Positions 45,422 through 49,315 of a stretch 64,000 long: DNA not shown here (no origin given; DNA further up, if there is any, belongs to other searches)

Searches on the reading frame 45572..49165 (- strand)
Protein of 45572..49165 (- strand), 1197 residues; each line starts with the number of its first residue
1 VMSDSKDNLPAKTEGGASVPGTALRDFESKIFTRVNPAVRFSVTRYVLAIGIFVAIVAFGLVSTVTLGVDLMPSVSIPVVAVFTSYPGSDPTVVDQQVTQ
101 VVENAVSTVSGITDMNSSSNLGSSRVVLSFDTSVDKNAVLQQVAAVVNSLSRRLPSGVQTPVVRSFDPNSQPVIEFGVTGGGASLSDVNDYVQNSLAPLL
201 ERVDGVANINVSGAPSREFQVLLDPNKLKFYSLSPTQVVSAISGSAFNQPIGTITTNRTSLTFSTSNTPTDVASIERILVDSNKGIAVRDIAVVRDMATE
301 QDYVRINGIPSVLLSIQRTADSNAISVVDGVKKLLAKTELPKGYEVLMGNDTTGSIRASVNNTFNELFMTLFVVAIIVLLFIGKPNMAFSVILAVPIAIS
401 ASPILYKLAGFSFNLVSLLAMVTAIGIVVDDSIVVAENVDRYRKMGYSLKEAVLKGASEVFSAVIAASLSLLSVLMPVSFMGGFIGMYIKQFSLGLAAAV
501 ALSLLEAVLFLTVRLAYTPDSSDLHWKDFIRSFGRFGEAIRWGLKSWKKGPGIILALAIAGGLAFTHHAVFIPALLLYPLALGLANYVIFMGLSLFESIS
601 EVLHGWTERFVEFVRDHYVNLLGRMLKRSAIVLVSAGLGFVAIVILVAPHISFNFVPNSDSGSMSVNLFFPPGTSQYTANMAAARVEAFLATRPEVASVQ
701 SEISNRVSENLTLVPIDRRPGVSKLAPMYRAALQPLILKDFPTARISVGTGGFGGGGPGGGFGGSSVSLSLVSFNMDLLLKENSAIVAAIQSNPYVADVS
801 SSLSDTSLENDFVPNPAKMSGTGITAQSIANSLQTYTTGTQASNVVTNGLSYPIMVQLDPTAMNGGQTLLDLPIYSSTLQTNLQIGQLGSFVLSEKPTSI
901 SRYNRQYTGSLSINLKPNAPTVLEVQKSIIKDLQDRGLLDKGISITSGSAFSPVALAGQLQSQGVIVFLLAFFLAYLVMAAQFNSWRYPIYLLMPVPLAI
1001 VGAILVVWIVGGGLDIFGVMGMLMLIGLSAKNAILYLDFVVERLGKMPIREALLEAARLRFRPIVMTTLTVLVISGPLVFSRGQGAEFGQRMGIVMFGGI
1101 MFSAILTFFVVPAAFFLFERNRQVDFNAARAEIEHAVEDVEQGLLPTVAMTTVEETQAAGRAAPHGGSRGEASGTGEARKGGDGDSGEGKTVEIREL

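Call 38: search_protein_families(library=pfam, proteins=[window:45572-49165:-], max_evalue=0.00001)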
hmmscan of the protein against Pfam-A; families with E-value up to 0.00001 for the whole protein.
window:45572-49165:- (1197 aa): 2 families
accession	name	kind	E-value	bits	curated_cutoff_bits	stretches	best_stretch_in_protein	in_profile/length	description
PF00873.25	ACR_tran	-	1.5e-187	625.9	28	2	39-512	2-483/1021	AcrB/AcrD/AcrF family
PF02355.23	SecD_SecF_C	-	1.1e-10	41.7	20.5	1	956-1112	25-180/189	Protein export membrane protein SecD/SecF, C-terminal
